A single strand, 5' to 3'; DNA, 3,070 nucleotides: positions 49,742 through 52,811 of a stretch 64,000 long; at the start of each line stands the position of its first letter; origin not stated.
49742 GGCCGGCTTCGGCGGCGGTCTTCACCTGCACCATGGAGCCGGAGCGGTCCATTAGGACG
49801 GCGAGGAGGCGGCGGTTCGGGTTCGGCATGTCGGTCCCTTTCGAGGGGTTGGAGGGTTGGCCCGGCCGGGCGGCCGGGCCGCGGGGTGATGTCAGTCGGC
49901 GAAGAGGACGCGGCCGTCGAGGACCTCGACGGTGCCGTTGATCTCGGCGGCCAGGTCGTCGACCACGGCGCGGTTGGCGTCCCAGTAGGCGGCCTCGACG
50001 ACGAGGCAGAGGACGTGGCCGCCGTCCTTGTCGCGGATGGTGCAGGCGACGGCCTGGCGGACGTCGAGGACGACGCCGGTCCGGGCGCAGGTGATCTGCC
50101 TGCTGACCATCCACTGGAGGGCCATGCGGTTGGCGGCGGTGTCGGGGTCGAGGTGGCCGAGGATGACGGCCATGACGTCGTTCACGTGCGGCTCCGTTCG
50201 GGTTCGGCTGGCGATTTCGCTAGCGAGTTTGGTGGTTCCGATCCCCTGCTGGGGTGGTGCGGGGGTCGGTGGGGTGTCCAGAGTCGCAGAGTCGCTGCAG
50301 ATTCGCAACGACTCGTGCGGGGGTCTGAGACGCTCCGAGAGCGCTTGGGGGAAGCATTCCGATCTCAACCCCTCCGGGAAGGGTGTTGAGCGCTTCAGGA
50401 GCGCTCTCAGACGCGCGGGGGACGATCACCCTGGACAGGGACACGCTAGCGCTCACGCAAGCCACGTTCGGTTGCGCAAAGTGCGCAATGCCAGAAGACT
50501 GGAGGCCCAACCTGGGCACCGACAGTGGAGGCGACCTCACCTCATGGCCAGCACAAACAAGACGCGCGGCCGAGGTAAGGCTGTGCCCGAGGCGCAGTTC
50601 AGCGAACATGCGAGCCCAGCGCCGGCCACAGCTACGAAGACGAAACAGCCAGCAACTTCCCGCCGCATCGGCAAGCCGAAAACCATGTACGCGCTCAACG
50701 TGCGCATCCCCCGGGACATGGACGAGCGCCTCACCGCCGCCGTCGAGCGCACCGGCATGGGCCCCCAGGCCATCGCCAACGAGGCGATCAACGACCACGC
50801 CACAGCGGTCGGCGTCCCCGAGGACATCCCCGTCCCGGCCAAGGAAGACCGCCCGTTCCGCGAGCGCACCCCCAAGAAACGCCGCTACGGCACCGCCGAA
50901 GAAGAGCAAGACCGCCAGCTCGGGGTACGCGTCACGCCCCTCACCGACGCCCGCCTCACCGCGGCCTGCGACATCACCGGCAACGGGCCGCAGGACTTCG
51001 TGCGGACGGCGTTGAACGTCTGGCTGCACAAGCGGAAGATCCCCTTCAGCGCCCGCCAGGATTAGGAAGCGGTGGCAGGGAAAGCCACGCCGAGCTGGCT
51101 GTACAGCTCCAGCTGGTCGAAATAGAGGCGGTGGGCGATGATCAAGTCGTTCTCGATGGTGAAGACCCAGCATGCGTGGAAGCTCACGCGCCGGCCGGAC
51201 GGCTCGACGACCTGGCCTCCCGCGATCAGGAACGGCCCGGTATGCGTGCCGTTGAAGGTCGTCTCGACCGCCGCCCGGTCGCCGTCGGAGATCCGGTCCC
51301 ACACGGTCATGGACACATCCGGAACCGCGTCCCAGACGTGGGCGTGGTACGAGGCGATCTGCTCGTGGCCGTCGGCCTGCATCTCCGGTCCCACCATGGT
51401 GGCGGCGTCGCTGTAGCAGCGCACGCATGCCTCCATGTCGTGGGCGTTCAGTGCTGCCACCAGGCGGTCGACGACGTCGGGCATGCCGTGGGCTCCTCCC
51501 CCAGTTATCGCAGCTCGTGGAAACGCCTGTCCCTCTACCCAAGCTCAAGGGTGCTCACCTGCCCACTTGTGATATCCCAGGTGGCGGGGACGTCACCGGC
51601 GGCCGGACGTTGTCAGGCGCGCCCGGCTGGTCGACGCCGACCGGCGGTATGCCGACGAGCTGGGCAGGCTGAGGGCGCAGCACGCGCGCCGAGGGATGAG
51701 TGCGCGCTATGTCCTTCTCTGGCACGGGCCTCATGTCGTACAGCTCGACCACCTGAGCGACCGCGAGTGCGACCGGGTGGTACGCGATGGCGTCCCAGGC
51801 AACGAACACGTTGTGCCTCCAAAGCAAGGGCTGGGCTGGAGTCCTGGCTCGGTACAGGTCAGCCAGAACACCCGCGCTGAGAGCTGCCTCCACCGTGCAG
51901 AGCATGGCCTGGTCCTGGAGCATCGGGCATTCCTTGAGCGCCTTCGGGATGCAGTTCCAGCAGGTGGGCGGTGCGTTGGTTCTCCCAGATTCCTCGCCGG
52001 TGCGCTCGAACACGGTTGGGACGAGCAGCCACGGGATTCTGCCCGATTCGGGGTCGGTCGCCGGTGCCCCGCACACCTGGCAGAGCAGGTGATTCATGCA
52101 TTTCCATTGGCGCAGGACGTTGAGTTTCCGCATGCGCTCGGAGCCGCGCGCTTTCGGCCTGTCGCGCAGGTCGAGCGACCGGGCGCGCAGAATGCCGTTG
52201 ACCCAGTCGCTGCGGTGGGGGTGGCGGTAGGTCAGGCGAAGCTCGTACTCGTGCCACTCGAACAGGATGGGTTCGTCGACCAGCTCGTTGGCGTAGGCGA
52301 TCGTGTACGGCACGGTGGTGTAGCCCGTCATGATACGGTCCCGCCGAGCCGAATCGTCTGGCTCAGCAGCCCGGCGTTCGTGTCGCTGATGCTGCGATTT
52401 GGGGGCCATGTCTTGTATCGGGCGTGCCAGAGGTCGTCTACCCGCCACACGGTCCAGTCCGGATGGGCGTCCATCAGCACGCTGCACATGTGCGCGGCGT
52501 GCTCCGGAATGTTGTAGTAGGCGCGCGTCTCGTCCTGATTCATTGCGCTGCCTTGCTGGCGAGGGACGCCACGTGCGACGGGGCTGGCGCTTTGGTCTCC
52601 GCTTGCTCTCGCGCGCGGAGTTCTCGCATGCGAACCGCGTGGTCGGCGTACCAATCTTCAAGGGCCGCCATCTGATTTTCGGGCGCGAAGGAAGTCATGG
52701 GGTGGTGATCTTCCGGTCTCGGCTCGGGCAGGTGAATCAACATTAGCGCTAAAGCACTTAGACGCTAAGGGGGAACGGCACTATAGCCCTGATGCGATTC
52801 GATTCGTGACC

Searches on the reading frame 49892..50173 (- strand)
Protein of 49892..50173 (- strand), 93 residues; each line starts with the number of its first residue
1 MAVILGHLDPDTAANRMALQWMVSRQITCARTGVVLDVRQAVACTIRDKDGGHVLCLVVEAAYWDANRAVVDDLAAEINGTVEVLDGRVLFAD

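Call 50: find_homologous_proteins(query=window:49892-50173:-)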
Query window:49892-50173:- (93 aa): 6 proteins with E <= 0.001 among 7 candidates.
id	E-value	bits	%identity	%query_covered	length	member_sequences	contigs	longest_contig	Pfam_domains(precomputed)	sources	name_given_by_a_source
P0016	1.0e-53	197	100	100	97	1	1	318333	-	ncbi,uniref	ncbi:hypothetical protein [Nonomuraea maritima]|uniref:hypothetical protein n=1 Tax=Nonomuraea marit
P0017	2.7e-45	170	87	100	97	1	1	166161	-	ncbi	ncbi:hypothetical protein AB0G05_19545 [Nonomuraea wenchangensis]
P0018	1.4e-42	161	82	100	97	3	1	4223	-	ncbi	ncbi:hypothetical protein [Nonomuraea angiospora]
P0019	2.8e-39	151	75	100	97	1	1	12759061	-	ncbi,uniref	ncbi:hypothetical protein [Nonomuraea sp. CA-141351]|uniref:hypothetical protein n=1 Tax=Nonomuraea 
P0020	3.5e-39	150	75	100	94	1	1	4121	-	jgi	jgi:hypothetical protein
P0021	1.9e-31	125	68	97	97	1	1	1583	-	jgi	jgi:hypothetical protein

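Call 51: find_encoding_contigs(protein=P0017, flank=6000, max_places=1)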
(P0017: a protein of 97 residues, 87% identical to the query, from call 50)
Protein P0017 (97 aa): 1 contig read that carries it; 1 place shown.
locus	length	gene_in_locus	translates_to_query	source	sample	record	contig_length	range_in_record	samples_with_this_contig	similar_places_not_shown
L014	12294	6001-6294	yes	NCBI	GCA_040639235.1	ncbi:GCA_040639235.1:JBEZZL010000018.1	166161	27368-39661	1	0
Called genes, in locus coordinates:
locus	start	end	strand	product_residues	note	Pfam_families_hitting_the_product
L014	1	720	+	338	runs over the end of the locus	PF19876:DUF6349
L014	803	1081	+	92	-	PF00216:Bac_DNA_binding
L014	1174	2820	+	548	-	PF03692:CxxCxxCC (weak)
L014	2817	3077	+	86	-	-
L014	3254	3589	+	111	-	PF02796:HTH_7 (faint), PF13936:HTH_38 (faint), PF13384:HTH_23 (faint)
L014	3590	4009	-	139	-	PF00392:GntR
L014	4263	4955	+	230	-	-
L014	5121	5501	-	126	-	-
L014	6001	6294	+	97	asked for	-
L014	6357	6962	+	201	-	-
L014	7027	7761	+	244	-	PF10979:DUF2786, PF23771:DUF7168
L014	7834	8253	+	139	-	-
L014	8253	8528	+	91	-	-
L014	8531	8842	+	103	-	-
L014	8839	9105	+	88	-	PF03118:RNA_pol_A_CTD (weak)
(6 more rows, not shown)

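Call 52: find_encoding_contigs(protein=P0019, flank=6000, max_places=1)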
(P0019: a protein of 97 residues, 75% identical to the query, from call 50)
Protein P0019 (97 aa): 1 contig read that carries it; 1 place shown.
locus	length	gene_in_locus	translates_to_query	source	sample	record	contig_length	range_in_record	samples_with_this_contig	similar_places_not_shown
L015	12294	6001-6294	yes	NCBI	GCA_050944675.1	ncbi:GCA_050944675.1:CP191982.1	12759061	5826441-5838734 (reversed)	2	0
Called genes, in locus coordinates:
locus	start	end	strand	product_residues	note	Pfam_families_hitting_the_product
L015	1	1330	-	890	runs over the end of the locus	PF22733:NNH1, PF05729:NACHT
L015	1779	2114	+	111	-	PF04545:Sigma70_r4 (faint), PF08281:Sigma70_r4_2 (faint), PF13384:HTH_23 (faint)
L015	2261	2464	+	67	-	-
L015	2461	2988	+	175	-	PF21806:DUF6879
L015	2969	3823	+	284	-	PF13560:HTH_31, PF19054:DUF5753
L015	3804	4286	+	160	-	PF21848:DUF6907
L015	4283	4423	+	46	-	-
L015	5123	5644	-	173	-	-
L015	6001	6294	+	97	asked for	-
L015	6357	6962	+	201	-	-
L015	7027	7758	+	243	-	PF10979:DUF2786, PF23771:DUF7168 (weak)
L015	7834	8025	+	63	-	-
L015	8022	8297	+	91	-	-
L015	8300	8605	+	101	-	-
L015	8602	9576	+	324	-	-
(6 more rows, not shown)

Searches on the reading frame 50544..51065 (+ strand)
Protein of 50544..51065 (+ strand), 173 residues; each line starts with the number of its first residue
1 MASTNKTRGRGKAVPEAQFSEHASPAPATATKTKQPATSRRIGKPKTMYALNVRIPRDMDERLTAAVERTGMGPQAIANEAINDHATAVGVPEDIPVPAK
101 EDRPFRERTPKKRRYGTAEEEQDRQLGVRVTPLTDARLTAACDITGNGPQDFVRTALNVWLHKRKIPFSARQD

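Call 8: search_protein_families(library=pfam, proteins=[window:50544-51065:+], max_evalue=0.01)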
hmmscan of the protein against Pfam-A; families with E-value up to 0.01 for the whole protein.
window:50544-51065:+ (173 aa): 0 families
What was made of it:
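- On Ribbon-helix-helix superfamily, single-chain tandem type (gene 50544-51065): No Pfam hit (call 8).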

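Call 9: search_protein_families(library=phrogs, proteins=[window:50544-51065:+], max_evalue=0.001)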
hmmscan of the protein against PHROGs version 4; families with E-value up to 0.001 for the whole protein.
window:50544-51065:+ (173 aa): 0 families

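Call 40: find_homologous_proteins(query=window:50544-51065:+)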
Query window:50544-51065:+ (173 aa): 7 proteins with E <= 0.001 among 255 candidates.
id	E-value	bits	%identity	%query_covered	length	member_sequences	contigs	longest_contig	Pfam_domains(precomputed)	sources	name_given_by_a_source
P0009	6.8e-92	324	85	100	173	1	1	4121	-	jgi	jgi:predicted DNA-binding protein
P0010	7.0e-90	318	83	100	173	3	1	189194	-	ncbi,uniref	ncbi:hypothetical protein [Nonomuraea sp. NPDC005650]|uniref:hypothetical protein n=1 Tax=Nonomuraea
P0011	7.0e-78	279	77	92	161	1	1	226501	-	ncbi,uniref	ncbi:hypothetical protein ACTWPT_26515 [Nonomuraea sp. 3N208]|uniref:hypothetical protein n=1 Tax=No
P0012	6.8e-73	262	95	73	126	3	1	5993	-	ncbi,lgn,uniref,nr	ncbi:hypothetical protein [Nonomuraea aridisoli]|uniref:Uncharacterized protein n=1 Tax=Nonomuraea a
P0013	3.7e-64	234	68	98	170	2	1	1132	-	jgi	jgi:hypothetical protein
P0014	2.6e-63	231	83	73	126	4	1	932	-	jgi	jgi:predicted DNA-binding protein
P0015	2.0e-32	131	78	45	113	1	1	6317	-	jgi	jgi:hypothetical protein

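Call 42: find_encoding_contigs(protein=P0010, flank=10000, max_places=2)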
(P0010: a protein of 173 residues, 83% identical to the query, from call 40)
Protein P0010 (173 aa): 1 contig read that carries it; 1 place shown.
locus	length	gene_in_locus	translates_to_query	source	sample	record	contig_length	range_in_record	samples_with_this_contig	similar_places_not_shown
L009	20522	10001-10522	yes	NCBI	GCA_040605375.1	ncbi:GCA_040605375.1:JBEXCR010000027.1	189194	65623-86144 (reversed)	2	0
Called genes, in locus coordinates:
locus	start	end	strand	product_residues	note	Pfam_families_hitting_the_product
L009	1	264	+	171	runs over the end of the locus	-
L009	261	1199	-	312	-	PF00196:GerE (weak)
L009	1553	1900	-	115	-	-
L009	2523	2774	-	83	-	PF04149:DUF397 (weak)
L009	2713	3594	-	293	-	PF13560:HTH_31, PF19054:DUF5753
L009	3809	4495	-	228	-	-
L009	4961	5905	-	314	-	PF14082:SduA_C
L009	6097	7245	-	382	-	-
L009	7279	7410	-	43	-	-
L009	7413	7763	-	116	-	-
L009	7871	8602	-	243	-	PF10979:DUF2786, PF23771:DUF7168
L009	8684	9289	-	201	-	-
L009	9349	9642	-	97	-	-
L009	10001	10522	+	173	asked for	-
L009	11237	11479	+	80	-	-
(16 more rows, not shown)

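Call 43: find_encoding_contigs(protein=P0011, flank=10000, max_places=2)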
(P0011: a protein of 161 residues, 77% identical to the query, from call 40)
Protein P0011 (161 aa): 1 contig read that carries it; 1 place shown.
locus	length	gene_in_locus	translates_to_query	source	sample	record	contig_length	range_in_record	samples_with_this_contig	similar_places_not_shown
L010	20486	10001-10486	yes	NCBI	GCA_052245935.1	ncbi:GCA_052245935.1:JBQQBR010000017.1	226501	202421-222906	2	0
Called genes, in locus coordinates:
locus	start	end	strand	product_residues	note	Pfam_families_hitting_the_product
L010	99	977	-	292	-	PF14378:PAP2_3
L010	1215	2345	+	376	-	PF00589:Phage_integrase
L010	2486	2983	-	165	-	PF00583:Acetyltransf_1, PF13508:Acetyltransf_7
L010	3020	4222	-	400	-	PF17964:Big_10, PF03734:YkuD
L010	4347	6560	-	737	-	PF23139:OB_YrrC, PF00633:HHH (faint), PF14520:HHH_5, PF14490:HHH_RecD2, PF13245:AAA_19, PF13604:AAA_30, PF18335:SH3_13, PF13538:UvrD_C_2, +3 more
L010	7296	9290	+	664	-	PF00931:NB-ARC (weak), PF13401:AAA_22 (weak), PF25872:HTH_77, PF13424:TPR_12 (weak)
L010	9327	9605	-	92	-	-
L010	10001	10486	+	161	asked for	-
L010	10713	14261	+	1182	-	PF02811:PHP, PF07733:DNA_pol3_alpha, PF17657:DNA_pol3_finger, PF14579:HHH_6, PF01336:tRNA_anti-codon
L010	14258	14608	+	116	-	PF19817:DUF6300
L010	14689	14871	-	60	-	-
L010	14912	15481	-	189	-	-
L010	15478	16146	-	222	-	PF13759:2OG-FeII_Oxy_5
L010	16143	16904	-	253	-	-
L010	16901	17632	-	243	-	-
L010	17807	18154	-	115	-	-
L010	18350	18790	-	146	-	-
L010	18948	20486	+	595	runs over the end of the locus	PF02698:DUF218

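Call 44: find_encoding_contigs(protein=P0009, flank=10000, max_places=2)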
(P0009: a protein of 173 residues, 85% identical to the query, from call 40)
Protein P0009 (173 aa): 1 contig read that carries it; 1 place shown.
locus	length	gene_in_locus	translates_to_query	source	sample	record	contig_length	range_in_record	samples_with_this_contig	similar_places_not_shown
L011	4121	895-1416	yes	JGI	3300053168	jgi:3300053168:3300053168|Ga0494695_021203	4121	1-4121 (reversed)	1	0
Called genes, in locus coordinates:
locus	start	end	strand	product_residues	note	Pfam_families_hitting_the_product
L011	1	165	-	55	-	?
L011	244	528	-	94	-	-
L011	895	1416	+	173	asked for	-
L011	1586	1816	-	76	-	-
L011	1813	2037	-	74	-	-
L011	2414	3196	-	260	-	PF19054:DUF5753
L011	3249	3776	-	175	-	PF21806:DUF6879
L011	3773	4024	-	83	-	-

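Call 45: find_encoding_contigs(protein=P0012, flank=10000, max_places=2)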
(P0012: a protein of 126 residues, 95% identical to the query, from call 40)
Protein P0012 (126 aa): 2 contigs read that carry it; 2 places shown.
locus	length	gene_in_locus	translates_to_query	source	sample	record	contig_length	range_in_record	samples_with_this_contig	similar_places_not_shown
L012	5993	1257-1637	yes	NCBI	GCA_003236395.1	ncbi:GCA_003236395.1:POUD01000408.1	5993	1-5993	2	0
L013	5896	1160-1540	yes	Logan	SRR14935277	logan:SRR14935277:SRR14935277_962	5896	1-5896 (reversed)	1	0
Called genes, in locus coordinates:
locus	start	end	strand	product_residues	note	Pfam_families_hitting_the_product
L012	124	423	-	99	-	-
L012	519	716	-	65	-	PF01471:PG_binding_1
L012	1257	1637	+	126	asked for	-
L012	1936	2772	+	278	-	-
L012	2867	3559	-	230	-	-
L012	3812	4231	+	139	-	PF00392:GntR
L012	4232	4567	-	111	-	PF02796:HTH_7 (weak), PF08281:Sigma70_r4_2 (faint), PF13936:HTH_38 (faint), PF13384:HTH_23 (faint)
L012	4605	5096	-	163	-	PF03692:CxxCxxCC (weak)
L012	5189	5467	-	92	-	PF00216:Bac_DNA_binding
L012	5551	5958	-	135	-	-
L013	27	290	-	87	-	-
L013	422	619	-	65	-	PF01471:PG_binding_1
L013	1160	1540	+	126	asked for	-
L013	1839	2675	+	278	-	-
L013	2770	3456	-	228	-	-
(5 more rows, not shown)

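Call 59: search_solved_structures(query=window:50544-51065:+, max_evalue=10, show_alignments=2)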
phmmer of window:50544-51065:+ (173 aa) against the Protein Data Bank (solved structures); distinct sequences matched with E-value up to 10: 2.
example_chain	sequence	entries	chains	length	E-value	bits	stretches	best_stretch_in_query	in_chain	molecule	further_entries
2iee_A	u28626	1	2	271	0.43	14.2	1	50-131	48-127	Probable ABC transporter extracellular-binding protein yckB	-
1k2w_A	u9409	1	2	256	1.2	12.7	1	4-91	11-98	SORBITOL DEHYDROGENASE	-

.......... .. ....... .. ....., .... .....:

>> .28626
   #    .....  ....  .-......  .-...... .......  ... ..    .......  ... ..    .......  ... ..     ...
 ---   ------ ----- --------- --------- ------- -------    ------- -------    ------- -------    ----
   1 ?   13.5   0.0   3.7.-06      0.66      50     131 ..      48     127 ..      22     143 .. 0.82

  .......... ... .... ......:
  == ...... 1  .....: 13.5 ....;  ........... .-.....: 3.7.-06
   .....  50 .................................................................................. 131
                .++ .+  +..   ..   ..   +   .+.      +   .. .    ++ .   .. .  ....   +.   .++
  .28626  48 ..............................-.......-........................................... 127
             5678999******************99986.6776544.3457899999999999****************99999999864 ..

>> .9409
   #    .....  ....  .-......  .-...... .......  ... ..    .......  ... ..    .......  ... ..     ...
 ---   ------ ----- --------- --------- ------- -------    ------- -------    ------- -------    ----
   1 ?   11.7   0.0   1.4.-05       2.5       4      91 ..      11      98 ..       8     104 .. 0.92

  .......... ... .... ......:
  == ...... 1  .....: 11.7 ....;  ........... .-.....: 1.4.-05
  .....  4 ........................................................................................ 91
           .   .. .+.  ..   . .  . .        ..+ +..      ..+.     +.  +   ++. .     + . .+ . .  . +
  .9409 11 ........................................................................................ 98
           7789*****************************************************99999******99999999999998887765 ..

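Call 64: predict_structure(alignment_id=A4)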
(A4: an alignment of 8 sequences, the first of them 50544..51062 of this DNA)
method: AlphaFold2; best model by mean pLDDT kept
length: 173 residues; sequences in the alignment: 8
mean_pLDDT: 66.5   pTM: 0.57
mean pLDDT of the five models: 66.5, 62.0, 60.7, 60.6, 49.7
residues with pLDDT >= 90: 29; 70-90: 63; 50-70: 19; < 50: 62
segments of 3 or more residues with pLDDT < 50: 1-45, 107-120, 171-173
pLDDT, mean of each block of 10 residues (from residue 1): 37 36 34 38 54 83 89 90 93 76 50 43 71 84 88 91 80 43
secondary structure, 60 per line:
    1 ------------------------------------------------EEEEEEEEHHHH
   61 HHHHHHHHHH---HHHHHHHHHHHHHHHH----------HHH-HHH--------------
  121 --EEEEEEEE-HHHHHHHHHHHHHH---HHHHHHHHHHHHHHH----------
elements in order: E49-56 H57-70 H74-89 E123-130 H132-145 H149-163
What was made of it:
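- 50544..51065 (+): Tandem ribbon-helix-helix gene, 173 aa. The AlphaFold2 model has two beta-alpha-alpha units with pLDDT 83-93 in the folded parts (call 64).
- On Ribbon-helix-helix superfamily, single-chain tandem type (gene 50544-51065): The AlphaFold2 model gives E49-56/H57-70/H74-89 and E123-130/H132-145/H149-163, with pLDDT 83-93 in these parts (call 64).
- The model shows two beta-alpha-alpha units (call 64).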

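Call 68: fold_search(model_id=the predicted structure, library=pdb)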
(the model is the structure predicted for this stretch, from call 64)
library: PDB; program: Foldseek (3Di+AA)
matches with E <= 10: 94; with E <= 0.001: 1
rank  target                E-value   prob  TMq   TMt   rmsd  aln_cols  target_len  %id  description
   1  9f0z_E                9.8e-04  1.00  0.43  0.66   8.1       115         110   21  CryoEM structure of the F plasmid relaxosome with truncated TraI1-863 in its TE mode, derived from the ss-27_+8ds+9_+1 (released 2025-06-04)
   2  9f0x_E                1.6e-03  1.00  0.43  0.64   8.2       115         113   21  CryoEM structure of the F plasmid relaxosome in its pre-initiation state, derived from the ds-27_+143-R Locally-refine (released 2025-06-04)
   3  9f0z_G                1.6e-03  1.00  0.43  0.66   8.1       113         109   18  CryoEM structure of the F plasmid relaxosome with truncated TraI1-863 in its TE mode, derived from the ss-27_+8ds+9_+1 (released 2025-06-04)
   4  9f12_E                2.3e-03  1.00  0.44  0.67   9.9       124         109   21  CryoEM structure of the F plasmid relaxosome with oriT DNA ss-27_-3ds-2_+143 and TraI its TE mode, derived from ss-27_ (released 2025-06-04)
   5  9f0y_E                2.6e-03  1.00  0.43  0.66   7.8       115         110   22  CryoEM structure of the F plasmid relaxosome with TraI in its TE mode, derived from the ss-27_+8ds+9_+143-R Locally-re (released 2025-06-04)
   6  9f0x_F                3.5e-03  1.00  0.44  0.62   9.1       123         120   20  CryoEM structure of the F plasmid relaxosome in its pre-initiation state, derived from the ds-27_+143-R Locally-refine (released 2025-06-04)
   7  9f10_E                3.7e-03  1.00  0.45  0.68   8.4       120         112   20  CryoEM structure of the F plasmid relaxosome with TraI in its TE mode, without accessory protein TraM. Derived from th (released 2025-06-04)
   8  9f0y_F                4.1e-03  1.00  0.43  0.61   8.6       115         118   21  CryoEM structure of the F plasmid relaxosome with TraI in its TE mode, derived from the ss-27_+8ds+9_+143-R Locally-re (released 2025-06-04)
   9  9f0y_G                8.2e-03  1.00  0.44  0.70   6.1       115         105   19  CryoEM structure of the F plasmid relaxosome with TraI in its TE mode, derived from the ss-27_+8ds+9_+143-R Locally-re (released 2025-06-04)
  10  9f11_G                1.3e-02  1.00  0.43  0.70   8.3       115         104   22  CryoEM structure of the F plasmid relaxosome with oriT DNA ss-27_+3ds+4_+143 and TraI its TE mode, derived from ss-27_ (released 2025-06-04)
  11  9f0x_G                5.8e-02  1.00  0.43  0.71   7.8       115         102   21  CryoEM structure of the F plasmid relaxosome in its pre-initiation state, derived from the ds-27_+143-R Locally-refine (released 2025-06-04)
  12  7x4e                  4.3e-01  0.60  0.34  0.47   9.0       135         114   16  Structure of 10635-DndE (released 2022-04-20)
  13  4lrv_C                4.3e-01  0.47  0.29  0.44   9.9       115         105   14  Crystal structure of DndE from Escherichia coli B7A involved in DNA phosphorothioation modification (released 2013-08-28)
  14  4lrv_N                7.7e-01  0.33  0.29  0.43  10.1       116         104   12  Crystal structure of DndE from Escherichia coli B7A involved in DNA phosphorothioation modification (released 2013-08-28)
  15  2rh3                  8.1e-01  0.23  0.29  0.38   9.5       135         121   15  Crystal structure of plasmid pTiC58 VirC2 (released 2008-10-14)
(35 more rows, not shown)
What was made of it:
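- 50544..51065 (+): Top Foldseek hits are F-plasmid relaxosome chains, then much weaker ones to DndE, VirC2 and AvtR (call 68).
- On Ribbon-helix-helix superfamily, single-chain tandem type (gene 50544-51065): Weaker hits to DndE, VirC2 and AvtR (call 68).
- Closest known: P22 immI region. Different: This RHH is a single-chain tandem fold more like TraY or AvtR (call 68).
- The top structural relatives are relaxosome accessory proteins rather than repressors (call 68).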

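Call 77: find_related_loci(query=A4, collection=viral_contigs, flank=2500)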
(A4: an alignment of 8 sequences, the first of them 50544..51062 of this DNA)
Query A4 (173 aa) in viral_contigs; peptide patterns used: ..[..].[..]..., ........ (x = any residue, [..] = any of these).
13 stretches matched a pattern, but none encodes a relative of the query by tblastn (E <= 1e-3).

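Call 78: find_related_loci(query=A4, collection=metagenome_contigs, flank=3000)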
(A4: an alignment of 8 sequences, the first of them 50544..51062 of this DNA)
Query A4 (173 aa) in metagenome_contigs; peptide patterns used: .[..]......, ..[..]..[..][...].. (x = any residue, [..] = any of these).
208 stretches matched a pattern, but none encodes a relative of the query by tblastn (E <= 1e-3).
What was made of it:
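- Tried and rejected: Metagenome scans: the RHH profile found nothing (call 78).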

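Call 88: search_protein_families(library=ncbifam, proteins=[window:50544-51065:+], max_evalue=0.1)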
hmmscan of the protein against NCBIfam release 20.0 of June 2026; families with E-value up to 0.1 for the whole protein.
window:50544-51065:+ (173 aa): 1 family
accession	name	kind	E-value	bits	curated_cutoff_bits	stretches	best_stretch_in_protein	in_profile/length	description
NF048017.1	antitoxin_RelB_like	equivalog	0.00013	22.1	50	1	54-85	1-32/70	type II toxin-antitoxin system RelB family antitoxin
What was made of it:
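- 50544..51065 (+): There is a weak RelB-like hit (call 88) and no Pfam hit (call 8).
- On Ribbon-helix-helix superfamily, single-chain tandem type (gene 50544-51065): The RelB-like NCBIfam hit scores 22 bits against a cutoff of 50 (call 88).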

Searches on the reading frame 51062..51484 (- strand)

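Call 11: search_protein_families(library=pfam, proteins=[window:51062-51484:-], max_evalue=0.01)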
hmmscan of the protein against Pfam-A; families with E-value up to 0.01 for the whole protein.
window:51062-51484:- (140 aa): 4 families
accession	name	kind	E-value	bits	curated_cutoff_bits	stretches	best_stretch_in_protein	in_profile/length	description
PF07366.18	SnoaL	-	3.4e-23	82.3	28.4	1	3-131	2-126/126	SnoaL-like polyketide cyclase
PF12680.13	SnoaL_2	-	2.7e-21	76.5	27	1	5-118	1-102/102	SnoaL-like domain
PF14534.12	DUF4440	-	0.0025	18.7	25.2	1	4-101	4-96/107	Domain of unknown function (DUF4440)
PF07858.18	LEH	-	0.0072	17.1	24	0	97-131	86-120/122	Limonene-1,2-epoxide hydrolase catalytic domain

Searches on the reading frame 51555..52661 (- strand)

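Call 19: search_protein_families(library=phrogs, proteins=[window:51555-52661:-], max_evalue=0.00001)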
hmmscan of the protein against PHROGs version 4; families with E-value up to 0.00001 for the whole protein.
window:51555-52661:- (368 aa): 1 family
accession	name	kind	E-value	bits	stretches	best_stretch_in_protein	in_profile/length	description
phrog_30088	-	unknown function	1.1e-12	48.8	1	116-285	11-187/257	-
